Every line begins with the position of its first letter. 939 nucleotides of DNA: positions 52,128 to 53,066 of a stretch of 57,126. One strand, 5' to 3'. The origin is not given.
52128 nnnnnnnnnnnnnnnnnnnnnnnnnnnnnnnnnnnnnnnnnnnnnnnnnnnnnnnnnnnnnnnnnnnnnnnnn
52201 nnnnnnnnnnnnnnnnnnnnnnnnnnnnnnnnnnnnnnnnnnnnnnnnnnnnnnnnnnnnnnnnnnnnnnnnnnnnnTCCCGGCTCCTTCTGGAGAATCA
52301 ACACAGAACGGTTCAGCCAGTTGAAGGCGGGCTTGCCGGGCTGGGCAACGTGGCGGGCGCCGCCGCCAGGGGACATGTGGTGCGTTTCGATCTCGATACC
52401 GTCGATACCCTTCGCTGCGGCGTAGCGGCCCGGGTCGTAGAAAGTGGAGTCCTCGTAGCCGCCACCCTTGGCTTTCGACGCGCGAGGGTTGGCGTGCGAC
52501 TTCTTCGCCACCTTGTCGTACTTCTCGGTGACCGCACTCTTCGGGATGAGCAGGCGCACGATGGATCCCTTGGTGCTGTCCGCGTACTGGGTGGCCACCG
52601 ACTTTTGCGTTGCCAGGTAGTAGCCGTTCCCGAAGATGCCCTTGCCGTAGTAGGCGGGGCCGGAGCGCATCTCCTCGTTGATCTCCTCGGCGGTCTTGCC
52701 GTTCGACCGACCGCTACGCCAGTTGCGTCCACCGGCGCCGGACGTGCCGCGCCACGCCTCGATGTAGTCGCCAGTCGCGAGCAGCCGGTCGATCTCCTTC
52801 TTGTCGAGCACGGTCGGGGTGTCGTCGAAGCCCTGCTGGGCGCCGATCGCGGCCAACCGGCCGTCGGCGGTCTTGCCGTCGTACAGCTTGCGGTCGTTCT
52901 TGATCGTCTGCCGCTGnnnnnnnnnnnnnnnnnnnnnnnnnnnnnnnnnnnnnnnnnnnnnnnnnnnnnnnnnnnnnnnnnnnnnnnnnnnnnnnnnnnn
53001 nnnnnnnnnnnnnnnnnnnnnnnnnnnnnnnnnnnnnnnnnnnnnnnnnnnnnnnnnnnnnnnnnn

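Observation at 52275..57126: A roughly 1,700-aa protein combining about ten degenerate helical repeats, a Nudix domain and an ADP-ribosyltransferase domain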

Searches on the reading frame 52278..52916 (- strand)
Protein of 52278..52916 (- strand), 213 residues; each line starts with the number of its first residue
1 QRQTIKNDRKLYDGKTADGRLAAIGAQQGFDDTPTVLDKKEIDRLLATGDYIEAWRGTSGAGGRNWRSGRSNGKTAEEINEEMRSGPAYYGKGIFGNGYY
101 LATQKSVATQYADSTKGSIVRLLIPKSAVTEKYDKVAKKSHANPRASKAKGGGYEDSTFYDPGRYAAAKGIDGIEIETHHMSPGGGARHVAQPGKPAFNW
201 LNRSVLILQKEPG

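Call 26: search_solved_structures(query=A1, max_evalue=10, show_alignments=4)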
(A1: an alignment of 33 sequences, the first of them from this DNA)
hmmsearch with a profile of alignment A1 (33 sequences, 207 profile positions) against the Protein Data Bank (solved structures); distinct sequences matched with E-value up to 10: 0.
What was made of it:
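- Tried and rejected: A profile search of PDB sequences with alignment A1 gave nothing (call 26).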

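Call 32: predict_structure(alignment_id=A1)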
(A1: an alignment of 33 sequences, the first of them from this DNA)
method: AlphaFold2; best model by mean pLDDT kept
length: 213 residues; sequences in the alignment: 33
mean_pLDDT: 88.5   pTM: 0.85
mean pLDDT of the five models: 88.5, 87.8, 87.2, 85.8, 85.8
residues with pLDDT >= 90: 135; 70-90: 59; 50-70: 10; < 50: 9
segments of 3 or more residues with pLDDT < 50: 63-71
pLDDT, mean of each block of 10 residues (from residue 1): 85 84 92 94 98 93 48 79 85 90 95 91 98 97 79 77 96 97 92 96 96 71
secondary structure, 60 per line:
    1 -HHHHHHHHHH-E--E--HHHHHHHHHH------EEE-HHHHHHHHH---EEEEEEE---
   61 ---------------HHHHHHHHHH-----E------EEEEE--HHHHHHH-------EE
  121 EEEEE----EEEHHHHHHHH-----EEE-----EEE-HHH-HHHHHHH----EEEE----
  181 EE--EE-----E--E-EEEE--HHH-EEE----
elements in order: H2-11 H19-28 E35-37 H39-47 E51-57 H76-85 E98-102 H105-111 E119-125 E130-132 H133-140 E146-148 E154-156 H162-168 E173-176 E197-200 E207-209
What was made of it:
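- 52278..52916 (-): C-terminal ART-fold domain (aa 1488-1700) with the conserved triad R1543 (strand 1), Y1587 (strand 2) and D1659 (start of strand 5). AF2 mean pLDDT 88.5 (call 32).
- On ADP-ribosyltransferase superfamily (fold level): The AF2 model has pLDDT 88.5 (call 32).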

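Call 34: search_protein_representatives(alignment_id=A1)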
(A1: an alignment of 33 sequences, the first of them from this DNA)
Query: 33 sequences, 207 profile positions. Proteins with E-value up to 0.001 (for the whole library): 1663; up to 1e-10: 777; up to 1e-30: 72. The best 150 are listed.
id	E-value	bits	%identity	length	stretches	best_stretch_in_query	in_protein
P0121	1.4e-119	413.4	-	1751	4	2-205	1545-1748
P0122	5.3e-106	369.0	-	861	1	1-206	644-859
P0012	1.6e-105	367.4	-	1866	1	1-206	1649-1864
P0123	1.0e-102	358.3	-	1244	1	1-206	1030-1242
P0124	1.3e-101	354.6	-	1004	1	1-206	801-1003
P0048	1.6e-101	354.4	-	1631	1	1-206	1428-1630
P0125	1.9e-101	354.2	-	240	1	1-206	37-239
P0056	3.6e-98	343.4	-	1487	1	1-206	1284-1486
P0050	1.4e-96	338.2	-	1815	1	1-206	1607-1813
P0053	4.9e-95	333.2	-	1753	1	1-206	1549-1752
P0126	6.1e-95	332.9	-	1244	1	1-206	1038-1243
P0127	8.2e-94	329.2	-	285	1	1-206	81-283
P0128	6.6e-93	326.2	-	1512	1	1-206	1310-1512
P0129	1.4e-92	325.2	-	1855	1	1-206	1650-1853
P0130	2.9e-92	324.2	-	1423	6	18-171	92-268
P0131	5.3e-91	320.0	-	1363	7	10-134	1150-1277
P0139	3.8e-86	304.1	-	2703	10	12-97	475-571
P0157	1.5e-56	207.5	-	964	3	17-169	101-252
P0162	4.3e-41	157.0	-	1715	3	18-174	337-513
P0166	6.2e-39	149.9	-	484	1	15-205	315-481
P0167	4.3e-38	147.2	-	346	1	10-175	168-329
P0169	1.4e-36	142.2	-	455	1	16-206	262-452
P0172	1.8e-33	132.1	-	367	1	17-207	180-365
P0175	6.5e-33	130.3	-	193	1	10-176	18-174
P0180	2.5e-31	125.1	-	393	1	8-206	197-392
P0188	5.7e-30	120.6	-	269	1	3-206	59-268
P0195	4.5e-28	114.5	-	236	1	15-203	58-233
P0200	9.9e-28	113.3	-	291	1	15-205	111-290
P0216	2.6e-26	108.7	-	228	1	13-204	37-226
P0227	1.7e-25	106.0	-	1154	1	8-206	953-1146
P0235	8.3e-25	103.8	-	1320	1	18-206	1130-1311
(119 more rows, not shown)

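Call 35: search_protein_families(library=pfam, proteins=[P0166, P0167, P0169, P0172, P0175, P0180, P0188, P0195, P0200, P0216], max_evalue=0.01)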
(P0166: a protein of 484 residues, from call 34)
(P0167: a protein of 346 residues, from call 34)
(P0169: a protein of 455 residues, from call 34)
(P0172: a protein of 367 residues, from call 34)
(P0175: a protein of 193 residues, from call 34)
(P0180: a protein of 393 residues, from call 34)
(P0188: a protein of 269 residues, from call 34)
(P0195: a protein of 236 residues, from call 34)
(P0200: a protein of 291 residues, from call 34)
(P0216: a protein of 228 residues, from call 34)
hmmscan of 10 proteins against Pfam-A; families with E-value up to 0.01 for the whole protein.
P0166 (484 aa): 1 family
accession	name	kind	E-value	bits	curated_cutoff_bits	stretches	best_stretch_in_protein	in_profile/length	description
PF13563.12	2_5_RNA_ligase2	-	0.00015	22.3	27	1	21-143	22-129/152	2'-5' RNA ligase superfamily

P0167 (346 aa): 1 family
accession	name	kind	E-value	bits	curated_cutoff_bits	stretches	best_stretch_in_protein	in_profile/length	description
PF07498.18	Rho_N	-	0.00078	19.8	24.9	1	71-100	4-33/43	Rho termination factor, N-terminal domain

P0169 (455 aa): 1 family
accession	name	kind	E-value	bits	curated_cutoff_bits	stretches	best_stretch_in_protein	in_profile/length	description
PF25213.1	HVO_A0261_N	-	1.9e-05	24.9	35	1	130-182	26-73/86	HVO_A0261 N-terminal domain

P0172 (367 aa): 0 families

P0175 (193 aa): 0 families

P0180 (393 aa): 0 families

P0188 (269 aa): 0 families

P0195 (236 aa): 0 families

P0200 (291 aa): 0 families

P0216 (228 aa): 0 families

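Call 36: fold_search(model_id=the predicted structure, library=pdb)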
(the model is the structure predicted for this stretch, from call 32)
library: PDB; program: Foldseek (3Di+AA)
matches with E <= 10: 81; with E <= 0.001: 0
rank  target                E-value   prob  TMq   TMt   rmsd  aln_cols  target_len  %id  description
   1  4zzx_A                5.5e-03  0.94  0.35  0.22   9.8       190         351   10  Structure of PARP2 catalytic domain bound to an isoindolinone inhibitor (released 2015-08-12)
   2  5dsy_B                5.8e-03  0.92  0.34  0.30   9.9       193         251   10  Crystal structure of constitutively active PARP-2 (released 2016-07-27)
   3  4uxb_A                5.8e-03  0.66  0.27  0.19  13.1       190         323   11  Human ARTD1 (PARP1) - Catalytic domain in complex with inhibitor PJ34 (released 2015-09-02)
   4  3kjd_A                6.2e-03  0.91  0.34  0.22   9.5       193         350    9  Human poly(ADP-ribose) polymerase 2, catalytic fragment in complex with an inhibitor ABT-888 (released 2009-11-17)
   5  4zzx_B                6.6e-03  0.92  0.35  0.23   9.5       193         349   10  Structure of PARP2 catalytic domain bound to an isoindolinone inhibitor (released 2015-08-12)
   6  3kjd_B                8.0e-03  0.90  0.34  0.22   9.5       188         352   10  Human poly(ADP-ribose) polymerase 2, catalytic fragment in complex with an inhibitor ABT-888 (released 2009-11-17)
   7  4uxb_B                8.6e-03  0.89  0.34  0.23   9.0       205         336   10  Human ARTD1 (PARP1) - Catalytic domain in complex with inhibitor PJ34 (released 2015-09-02)
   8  5xsr                  8.6e-03  0.80  0.32  0.21  10.7       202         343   10  novel orally efficacious inhibitors complexed with PARP1 (released 2018-04-25)
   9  3kcz_A                9.1e-03  0.93  0.36  0.23   9.4       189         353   10  Human poly(ADP-ribose) polymerase 2, catalytic fragment in complex with an inhibitor 3-aminobenzamide (released 2009-11-10)
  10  7ons_B                9.7e-03  0.85  0.33  0.21  11.1       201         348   10  PARP1 catalytic domain in complex with isoquinolone-based inhibitor (compound 16) (released 2021-09-15)
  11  3kcz_B                1.0e-02  0.92  0.35  0.23   9.4       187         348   10  Human poly(ADP-ribose) polymerase 2, catalytic fragment in complex with an inhibitor 3-aminobenzamide (released 2009-11-10)
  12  5dsy_D                1.2e-02  0.85  0.34  0.30   9.8       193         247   10  Crystal structure of constitutively active PARP-2 (released 2016-07-27)
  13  4l6s_A                1.3e-02  0.82  0.33  0.21  11.2       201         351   10  PARP complexed with benzo[1,4]oxazin-3-one inhibitor (released 2013-08-07)
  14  2paw                  1.3e-02  0.80  0.32  0.21  11.3       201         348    9  THE CATALYTIC FRAGMENT OF POLY(ADP-RIBOSE) POLYMERASE (released 1998-05-27)
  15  7kk5_D                1.4e-02  0.82  0.33  0.23  11.3       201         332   10  Structure of the catalytic domain of PARP1 in complex with niraparib (released 2021-01-06)
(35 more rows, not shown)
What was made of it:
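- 52278..52916 (-): In Foldseek against PDB, the top 35 hits are all PARP catalytic domains (call 36).
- On ADP-ribosyltransferase superfamily (fold level): The top 35 PDB matches are all PARP1/2 catalytic domains with probability up to 0.94, though E is about 5e-3 and TM about 0.35 (call 36).
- Its best PDB matches are all PARP catalytic domains, with probability about 0.9 (call 36).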

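Call 41: fold_search(model_id=the predicted structure, library=viral)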
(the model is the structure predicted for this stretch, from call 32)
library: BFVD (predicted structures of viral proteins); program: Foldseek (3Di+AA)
matches with E <= 10: 123; with E <= 0.001: 10
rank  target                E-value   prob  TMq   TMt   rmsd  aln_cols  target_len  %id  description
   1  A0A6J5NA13            2.0e-12  1.00  0.66  0.45   5.3       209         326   28  Uncharacterized protein [uncultured Caudovirales phage]
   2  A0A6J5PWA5            1.5e-09  1.00  0.64  0.22   5.9       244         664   17  Uncharacterized protein [uncultured Caudovirales phage]
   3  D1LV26                6.4e-09  1.00  0.56  0.21   5.0       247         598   19  (no name in the UniProt tables at hand)
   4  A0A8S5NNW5            1.3e-08  1.00  0.55  0.46   8.1       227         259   17  Uncharacterized protein [Siphoviridae sp. ctGMq5]
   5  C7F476                3.2e-08  1.00  0.56  0.09   5.2       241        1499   20  (no name in the UniProt tables at hand)
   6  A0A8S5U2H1            9.4e-08  1.00  0.58  0.56   5.4       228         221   17  Uncharacterized protein [Siphoviridae sp. ctqzz19]
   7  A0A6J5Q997            1.9e-07  1.00  0.57  0.13   7.6       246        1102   18  Uncharacterized protein [uncultured Caudovirales phage]
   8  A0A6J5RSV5            6.9e-07  1.00  0.52  0.30  11.4       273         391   15  Uncharacterized protein (Fragment) [uncultured Caudovirales phage]
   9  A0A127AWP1            1.6e-06  1.00  0.56  0.17   4.3       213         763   17  Uncharacterized protein [Bacillus phage SP-15]
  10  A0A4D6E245            1.0e-05  1.00  0.44  0.07   3.1       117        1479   24  Uncharacterized protein [Gordonia phage GodonK]
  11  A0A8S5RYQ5            1.4e-03  0.97  0.36  0.39  10.6       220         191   14  PolyVal ADP-Ribosyltransferase [Myoviridae sp. ctNQV2]
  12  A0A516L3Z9            2.2e-03  0.99  0.39  0.13   6.9       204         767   16  (no name in the UniProt tables at hand)
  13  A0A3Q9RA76            5.5e-03  0.99  0.39  0.24   8.2       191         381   12  Capsid maturation protease and MuF-like fusion protein [Microbacterium phage Schubert]
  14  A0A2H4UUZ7            7.0e-03  0.80  0.29  0.18  15.1       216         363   10  PARP catalytic domain-containing protein [Bodo saltans virus]
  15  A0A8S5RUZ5            8.5e-03  0.99  0.43  0.12   5.0       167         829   12  (no name in the UniProt tables at hand)
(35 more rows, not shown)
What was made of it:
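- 52278..52916 (-): The BFVD hits include PolyVal ARTs (call 41).
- On ADP-ribosyltransferase superfamily (fold level): BFVD matches include PolyVal ART and PARP entries (call 41).
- Viral matches include PolyVal ARTs and a MuF fusion protein (call 41).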

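Call 54: search_protein_families(library=pfam, proteins=[P0130, P0131, P0139, P0157, P0162, P0122], max_evalue=0.01)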
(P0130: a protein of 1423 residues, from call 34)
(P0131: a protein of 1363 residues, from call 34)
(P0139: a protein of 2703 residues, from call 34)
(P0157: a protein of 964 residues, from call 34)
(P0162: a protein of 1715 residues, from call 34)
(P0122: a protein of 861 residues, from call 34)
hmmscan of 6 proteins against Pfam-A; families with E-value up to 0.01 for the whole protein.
P0130 (1423 aa): 3 families
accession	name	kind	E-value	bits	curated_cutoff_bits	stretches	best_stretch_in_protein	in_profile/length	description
PF03496.20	ADPrib_exo_Tox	-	8.3e-11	42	23.4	1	1240-1406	18-175/196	ADP-ribosyltransferase exoenzyme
PF18760.7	ART-PolyVal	-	2.3e-05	25.6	31.2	0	436-497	29-67/140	ADP-Ribosyltransferase in polyvalent proteins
PF00644.27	PARP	-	0.0024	17.9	26.7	0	974-1002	79-109/199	Poly(ADP-ribose) polymerase catalytic domain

P0131 (1363 aa): 0 families

P0139 (2703 aa): 3 families
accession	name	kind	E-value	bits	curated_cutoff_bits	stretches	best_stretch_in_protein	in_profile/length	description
PF00583.31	Acetyltransf_1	-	3.9e-08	34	20.7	1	2225-2283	55-111/116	Acetyltransferase (GNAT) family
PF13508.13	Acetyltransf_7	-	2.1e-05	25.2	27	0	2227-2271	23-65/84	Acetyltransferase (GNAT) domain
PF02817.22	E3_binding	-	0.0095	16.6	23.7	0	756-766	23-33/36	e3 binding domain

P0157 (964 aa): 1 family
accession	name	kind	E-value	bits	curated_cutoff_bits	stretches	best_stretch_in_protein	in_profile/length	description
PF18760.7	ART-PolyVal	-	0.00047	21.4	31.2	0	152-291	16-124/140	ADP-Ribosyltransferase in polyvalent proteins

P0162 (1715 aa): 3 families
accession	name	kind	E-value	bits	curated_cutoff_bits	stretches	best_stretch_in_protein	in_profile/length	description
PF06414.18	Zeta_toxin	-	4e-53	180.3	22.3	2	1508-1683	10-187/199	Zeta toxin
PF13671.12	AAA_33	-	9e-15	55.7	27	2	1224-1361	3-133/143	AAA domain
PF04233.19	Phage_Mu_F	-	1.7e-06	29.2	29.6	1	162-237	45-111/112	Phage Mu protein F like protein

P0122 (861 aa): 1 family
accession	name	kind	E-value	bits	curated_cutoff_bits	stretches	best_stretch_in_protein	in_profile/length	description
PF00293.34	NUDIX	-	2.6e-12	47.4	21.1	1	451-559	14-120/134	NUDIX domain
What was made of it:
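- Multi-copy arrays occur with VIP2-type ART and GNAT, and another member combines MuF with Zeta toxin (call 54).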

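Call 79: search_protein_families(library=pfam, alignment_id=A5, max_evalue=0.001)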
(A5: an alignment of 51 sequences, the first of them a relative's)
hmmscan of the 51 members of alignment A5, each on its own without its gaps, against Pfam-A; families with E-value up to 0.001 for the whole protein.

A. member 1, P0163 (886 aa): 0 families

B. families by the number of members that match (of 51 scanned): 19 families
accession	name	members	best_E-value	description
PF00293.34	NUDIX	10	3.2e-12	NUDIX domain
PF04233.19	Phage_Mu_F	5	7.9e-13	Phage Mu protein F like protein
PF06152.16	Phage_min_cap2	2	3.5e-74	Phage minor capsid protein 2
PF04860.17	Phage_portal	2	3.9e-57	Phage portal protein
PF02037.33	SAP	2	0.00011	SAP domain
PF18760.7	ART-PolyVal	2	0.00013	ADP-Ribosyltransferase in polyvalent proteins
PF13563.12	2_5_RNA_ligase2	2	0.00015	2'-5' RNA ligase superfamily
PF03496.20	ADPrib_exo_Tox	1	1.3e-18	ADP-ribosyltransferase exoenzyme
PF05136.18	Phage_portal_2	1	1.7e-16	Phage portal protein, lambda family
PF01471.23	PG_binding_1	1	3.1e-15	Putative peptidoglycan binding domain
PF11149.13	DUF2924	1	3e-10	Protein of unknown function (DUF2924)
PF07498.18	Rho_N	1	1.2e-06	Rho termination factor, N-terminal domain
PF12949.13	HeH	1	1.3e-05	HeH/LEM domain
PF25213.1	HVO_A0261_N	1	1.9e-05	HVO_A0261 N-terminal domain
PF00644.27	PARP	1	6.5e-05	Poly(ADP-ribose) polymerase catalytic domain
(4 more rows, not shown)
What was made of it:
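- In 51 distant members the partners are Nudix (10), MuF (5), minor capsid protein 2 (2) and portal (3) (call 79). Nudix is the most frequent fusion partner of this ART family, in 10 of 51 distant members (call 79). Two distant family members carry a sub-threshold 2H (2'-5' RNA ligase / cyclic phosphodiesterase) match N-terminal to the same ART domain (calls 35, 79).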

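Call 87: find_encoding_contigs(protein=P0227, flank=6000, max_places=2)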
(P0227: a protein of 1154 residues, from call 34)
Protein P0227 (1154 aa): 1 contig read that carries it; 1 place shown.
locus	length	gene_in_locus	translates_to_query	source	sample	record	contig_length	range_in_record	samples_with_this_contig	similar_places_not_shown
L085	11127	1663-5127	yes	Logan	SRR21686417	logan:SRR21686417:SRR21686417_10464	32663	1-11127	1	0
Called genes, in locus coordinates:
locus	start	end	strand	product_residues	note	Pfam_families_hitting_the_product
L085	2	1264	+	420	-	?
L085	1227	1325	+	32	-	-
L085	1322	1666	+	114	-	PF20137:BubE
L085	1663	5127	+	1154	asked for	PF11149:DUF2924 (faint), PF00293:NUDIX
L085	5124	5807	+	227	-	-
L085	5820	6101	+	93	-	-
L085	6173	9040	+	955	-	-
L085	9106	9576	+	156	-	-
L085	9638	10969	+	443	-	PF19774:DUF6260 (faint)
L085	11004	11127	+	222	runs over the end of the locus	-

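Call 88: search_solved_structures(query=P0235, max_evalue=0.001)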
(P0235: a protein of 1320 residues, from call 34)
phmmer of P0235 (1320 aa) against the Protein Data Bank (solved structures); distinct sequences matched with E-value up to 0.001: 5.
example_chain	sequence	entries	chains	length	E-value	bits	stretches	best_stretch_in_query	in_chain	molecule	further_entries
3id9_A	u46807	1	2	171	7e-05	24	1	954-1015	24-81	MutT/NUDIX family protein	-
3smd_A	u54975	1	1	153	0.00062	20.9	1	960-1020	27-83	MutT/NUDIX family protein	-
6fl4_A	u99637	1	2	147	0.00072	20.6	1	956-1012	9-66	Nudix hydrolase 1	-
5gp0_E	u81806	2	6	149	0.00072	20.6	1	955-1012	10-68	Nudix hydrolase 1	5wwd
6dby_A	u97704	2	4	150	0.00073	20.6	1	955-1012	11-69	Nudix hydrolase 1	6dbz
